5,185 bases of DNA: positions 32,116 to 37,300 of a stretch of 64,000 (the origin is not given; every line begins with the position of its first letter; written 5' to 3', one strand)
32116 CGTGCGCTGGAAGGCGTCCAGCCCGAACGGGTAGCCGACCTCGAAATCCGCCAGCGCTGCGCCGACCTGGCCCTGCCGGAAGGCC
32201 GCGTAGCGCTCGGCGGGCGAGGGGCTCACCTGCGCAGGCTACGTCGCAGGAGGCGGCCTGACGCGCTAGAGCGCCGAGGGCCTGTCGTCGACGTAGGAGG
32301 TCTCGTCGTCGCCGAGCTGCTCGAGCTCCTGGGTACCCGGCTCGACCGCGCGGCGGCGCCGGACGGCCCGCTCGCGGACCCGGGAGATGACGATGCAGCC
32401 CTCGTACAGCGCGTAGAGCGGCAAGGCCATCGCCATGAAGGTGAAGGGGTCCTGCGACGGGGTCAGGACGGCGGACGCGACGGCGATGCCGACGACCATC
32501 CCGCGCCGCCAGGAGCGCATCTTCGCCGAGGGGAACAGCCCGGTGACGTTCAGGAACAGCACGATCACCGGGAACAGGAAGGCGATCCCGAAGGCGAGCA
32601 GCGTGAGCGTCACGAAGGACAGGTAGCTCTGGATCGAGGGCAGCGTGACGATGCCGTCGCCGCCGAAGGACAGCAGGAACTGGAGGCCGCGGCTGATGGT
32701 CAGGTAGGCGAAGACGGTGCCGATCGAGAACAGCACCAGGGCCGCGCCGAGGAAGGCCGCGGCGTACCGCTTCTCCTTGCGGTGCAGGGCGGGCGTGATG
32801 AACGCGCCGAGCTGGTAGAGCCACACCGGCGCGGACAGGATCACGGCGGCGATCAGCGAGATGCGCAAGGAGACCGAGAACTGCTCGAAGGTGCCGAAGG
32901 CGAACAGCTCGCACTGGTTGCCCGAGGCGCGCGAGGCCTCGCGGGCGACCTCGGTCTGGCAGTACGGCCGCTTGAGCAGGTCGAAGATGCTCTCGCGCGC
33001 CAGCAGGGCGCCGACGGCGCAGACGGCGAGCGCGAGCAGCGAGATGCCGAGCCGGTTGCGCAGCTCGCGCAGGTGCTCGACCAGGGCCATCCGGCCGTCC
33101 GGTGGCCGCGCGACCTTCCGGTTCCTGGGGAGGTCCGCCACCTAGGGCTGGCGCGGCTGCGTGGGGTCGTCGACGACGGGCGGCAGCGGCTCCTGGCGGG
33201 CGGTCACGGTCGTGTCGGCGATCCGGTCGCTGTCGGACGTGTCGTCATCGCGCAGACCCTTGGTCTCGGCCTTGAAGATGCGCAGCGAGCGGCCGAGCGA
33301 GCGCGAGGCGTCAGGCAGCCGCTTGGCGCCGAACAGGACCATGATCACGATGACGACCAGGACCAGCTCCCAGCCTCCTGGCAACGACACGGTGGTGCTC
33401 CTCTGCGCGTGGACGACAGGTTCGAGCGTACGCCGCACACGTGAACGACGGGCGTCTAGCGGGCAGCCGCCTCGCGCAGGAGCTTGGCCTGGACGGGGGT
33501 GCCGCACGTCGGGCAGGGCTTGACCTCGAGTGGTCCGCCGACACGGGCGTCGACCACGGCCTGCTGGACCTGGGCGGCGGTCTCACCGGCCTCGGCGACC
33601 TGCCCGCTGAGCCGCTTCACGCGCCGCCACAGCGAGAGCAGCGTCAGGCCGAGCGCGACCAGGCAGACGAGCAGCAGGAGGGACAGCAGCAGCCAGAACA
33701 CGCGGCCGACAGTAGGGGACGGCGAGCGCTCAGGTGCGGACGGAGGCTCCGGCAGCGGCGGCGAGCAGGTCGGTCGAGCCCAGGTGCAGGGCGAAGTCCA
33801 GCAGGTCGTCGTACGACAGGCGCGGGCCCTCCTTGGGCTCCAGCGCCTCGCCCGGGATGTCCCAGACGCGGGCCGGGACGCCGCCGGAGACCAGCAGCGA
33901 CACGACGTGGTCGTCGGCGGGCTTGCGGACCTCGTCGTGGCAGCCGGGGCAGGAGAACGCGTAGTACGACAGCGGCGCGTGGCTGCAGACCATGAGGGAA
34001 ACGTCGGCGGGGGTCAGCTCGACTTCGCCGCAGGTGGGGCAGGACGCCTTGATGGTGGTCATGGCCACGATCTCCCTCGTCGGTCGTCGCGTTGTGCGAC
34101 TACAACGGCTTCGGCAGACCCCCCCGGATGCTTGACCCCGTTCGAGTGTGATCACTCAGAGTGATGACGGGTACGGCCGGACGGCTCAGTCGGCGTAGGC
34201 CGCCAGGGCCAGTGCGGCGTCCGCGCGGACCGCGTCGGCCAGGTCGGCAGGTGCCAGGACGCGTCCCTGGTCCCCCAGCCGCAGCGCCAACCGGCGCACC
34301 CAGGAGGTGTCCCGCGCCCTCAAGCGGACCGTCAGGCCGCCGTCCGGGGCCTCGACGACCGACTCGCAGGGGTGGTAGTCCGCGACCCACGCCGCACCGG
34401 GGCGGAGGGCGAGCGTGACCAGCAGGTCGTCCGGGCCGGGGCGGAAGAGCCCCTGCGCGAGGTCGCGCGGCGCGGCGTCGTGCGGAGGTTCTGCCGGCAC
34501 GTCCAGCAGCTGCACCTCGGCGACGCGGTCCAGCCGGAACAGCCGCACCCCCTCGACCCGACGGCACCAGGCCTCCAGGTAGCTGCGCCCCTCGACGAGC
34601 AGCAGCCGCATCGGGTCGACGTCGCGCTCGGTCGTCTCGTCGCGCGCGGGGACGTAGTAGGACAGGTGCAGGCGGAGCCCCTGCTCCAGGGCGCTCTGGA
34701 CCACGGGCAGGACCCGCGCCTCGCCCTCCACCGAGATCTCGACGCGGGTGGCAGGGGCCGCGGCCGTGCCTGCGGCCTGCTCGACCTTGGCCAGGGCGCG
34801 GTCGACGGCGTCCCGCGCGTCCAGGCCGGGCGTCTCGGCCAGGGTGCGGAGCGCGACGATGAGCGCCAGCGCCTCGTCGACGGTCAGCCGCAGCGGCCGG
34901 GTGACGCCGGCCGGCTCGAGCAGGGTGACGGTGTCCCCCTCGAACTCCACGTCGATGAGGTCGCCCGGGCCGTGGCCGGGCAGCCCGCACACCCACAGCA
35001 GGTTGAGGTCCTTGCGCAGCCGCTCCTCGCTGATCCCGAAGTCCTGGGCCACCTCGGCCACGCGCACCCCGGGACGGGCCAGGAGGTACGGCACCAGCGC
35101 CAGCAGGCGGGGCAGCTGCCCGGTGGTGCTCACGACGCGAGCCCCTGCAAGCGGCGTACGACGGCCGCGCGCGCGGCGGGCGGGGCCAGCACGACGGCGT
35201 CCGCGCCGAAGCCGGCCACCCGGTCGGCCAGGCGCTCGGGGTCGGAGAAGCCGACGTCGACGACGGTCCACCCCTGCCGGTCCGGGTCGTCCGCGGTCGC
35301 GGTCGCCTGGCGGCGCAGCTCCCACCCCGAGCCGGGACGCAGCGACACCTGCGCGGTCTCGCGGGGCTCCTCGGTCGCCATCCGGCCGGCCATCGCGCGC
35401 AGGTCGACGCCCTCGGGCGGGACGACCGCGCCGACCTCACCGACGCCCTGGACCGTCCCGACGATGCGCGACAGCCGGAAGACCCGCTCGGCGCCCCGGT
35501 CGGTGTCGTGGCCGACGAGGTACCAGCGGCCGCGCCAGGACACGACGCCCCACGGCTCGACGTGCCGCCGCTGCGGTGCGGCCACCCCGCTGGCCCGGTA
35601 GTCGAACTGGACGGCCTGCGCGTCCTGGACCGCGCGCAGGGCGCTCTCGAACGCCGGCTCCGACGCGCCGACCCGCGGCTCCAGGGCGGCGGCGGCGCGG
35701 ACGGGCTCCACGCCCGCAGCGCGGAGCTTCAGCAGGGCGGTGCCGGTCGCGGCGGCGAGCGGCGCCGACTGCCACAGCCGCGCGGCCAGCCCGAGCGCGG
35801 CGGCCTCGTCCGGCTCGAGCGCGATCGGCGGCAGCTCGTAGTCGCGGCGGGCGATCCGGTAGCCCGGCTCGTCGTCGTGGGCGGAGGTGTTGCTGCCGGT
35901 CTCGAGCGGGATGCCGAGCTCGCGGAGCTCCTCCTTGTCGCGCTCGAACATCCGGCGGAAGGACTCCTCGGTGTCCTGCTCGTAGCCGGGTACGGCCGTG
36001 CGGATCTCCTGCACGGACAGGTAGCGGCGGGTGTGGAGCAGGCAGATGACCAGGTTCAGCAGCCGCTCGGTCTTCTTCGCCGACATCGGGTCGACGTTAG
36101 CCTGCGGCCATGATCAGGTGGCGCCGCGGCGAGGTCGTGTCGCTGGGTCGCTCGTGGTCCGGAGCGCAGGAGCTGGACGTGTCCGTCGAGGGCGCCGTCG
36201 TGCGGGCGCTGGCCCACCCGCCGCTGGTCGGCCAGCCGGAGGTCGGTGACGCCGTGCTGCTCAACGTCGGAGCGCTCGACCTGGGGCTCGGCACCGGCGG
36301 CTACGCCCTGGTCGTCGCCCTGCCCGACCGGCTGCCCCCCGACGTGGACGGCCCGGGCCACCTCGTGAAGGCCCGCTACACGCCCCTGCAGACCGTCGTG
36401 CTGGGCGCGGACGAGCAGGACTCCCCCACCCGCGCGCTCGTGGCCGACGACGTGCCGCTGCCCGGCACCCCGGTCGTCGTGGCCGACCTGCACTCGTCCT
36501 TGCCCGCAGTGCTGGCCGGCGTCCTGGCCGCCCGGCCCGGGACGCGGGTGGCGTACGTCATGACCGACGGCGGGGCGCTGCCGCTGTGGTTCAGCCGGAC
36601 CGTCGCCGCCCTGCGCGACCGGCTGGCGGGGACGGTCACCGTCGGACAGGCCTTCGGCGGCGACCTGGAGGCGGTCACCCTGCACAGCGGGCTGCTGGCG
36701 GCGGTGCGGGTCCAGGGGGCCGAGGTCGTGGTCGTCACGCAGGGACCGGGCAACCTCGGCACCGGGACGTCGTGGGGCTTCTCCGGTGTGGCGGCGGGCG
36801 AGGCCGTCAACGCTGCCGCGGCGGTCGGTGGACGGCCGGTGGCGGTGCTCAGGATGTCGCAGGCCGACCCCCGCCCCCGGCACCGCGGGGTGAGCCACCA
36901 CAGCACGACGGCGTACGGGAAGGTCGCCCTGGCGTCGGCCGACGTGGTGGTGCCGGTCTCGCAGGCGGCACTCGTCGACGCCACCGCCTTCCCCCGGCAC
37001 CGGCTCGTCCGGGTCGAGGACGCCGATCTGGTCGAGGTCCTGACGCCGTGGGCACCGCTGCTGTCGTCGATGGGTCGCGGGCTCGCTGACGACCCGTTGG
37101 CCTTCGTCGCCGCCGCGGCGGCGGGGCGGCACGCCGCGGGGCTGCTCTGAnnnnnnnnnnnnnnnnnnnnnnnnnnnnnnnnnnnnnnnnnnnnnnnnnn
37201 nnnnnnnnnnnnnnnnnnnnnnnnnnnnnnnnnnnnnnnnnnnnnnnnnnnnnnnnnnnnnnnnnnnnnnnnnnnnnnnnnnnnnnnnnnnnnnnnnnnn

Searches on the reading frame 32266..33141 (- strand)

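Call 18: search_protein_families(library=pfam, proteins=[window:32266-33141:-], max_evalue=0.001)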
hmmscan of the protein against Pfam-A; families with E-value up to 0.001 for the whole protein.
window:32266-33141:- (291 aa): 1 family
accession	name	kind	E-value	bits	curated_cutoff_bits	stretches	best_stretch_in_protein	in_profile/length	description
PF00902.23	TatC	-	8.4e-62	209.1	25.1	1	22-241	1-208/208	Sec-independent protein translocase protein (TatC)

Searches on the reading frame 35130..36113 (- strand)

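Call 18: search_protein_families(library=pfam, proteins=[window:35130-36113:-], max_evalue=0.001)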
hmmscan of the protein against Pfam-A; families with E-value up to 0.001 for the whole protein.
window:35130-36113:- (327 aa): 2 families
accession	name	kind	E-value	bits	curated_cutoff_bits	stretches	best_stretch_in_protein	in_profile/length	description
PF13280.12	WYL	-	9.2e-20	70.9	21.8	1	154-217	2-65/70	WYL domain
PF25583.1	WCX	-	5.1e-14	52.8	23.9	1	251-326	2-76/76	WCX domain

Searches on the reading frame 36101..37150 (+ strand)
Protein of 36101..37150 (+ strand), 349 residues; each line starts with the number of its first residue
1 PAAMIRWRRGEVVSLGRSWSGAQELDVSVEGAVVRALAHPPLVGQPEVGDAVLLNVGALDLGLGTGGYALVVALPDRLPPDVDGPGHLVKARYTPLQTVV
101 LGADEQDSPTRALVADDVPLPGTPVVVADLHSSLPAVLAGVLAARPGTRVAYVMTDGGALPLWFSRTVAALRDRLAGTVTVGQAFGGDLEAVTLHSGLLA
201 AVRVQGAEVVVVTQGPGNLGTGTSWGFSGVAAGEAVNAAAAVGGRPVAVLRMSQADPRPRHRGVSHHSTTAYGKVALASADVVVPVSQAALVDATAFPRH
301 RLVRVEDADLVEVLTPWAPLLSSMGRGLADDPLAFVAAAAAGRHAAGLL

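Call 18: search_protein_families(library=pfam, proteins=[window:36101-37150:+], max_evalue=0.001)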
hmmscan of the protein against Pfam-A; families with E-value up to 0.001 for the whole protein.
window:36101-37150:+ (349 aa): 1 family
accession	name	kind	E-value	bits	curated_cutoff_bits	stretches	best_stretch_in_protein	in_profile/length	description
PF12982.12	DUF3866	-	5.3e-115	384.4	25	1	35-342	1-318/318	Protein of unknown function (DUF3866)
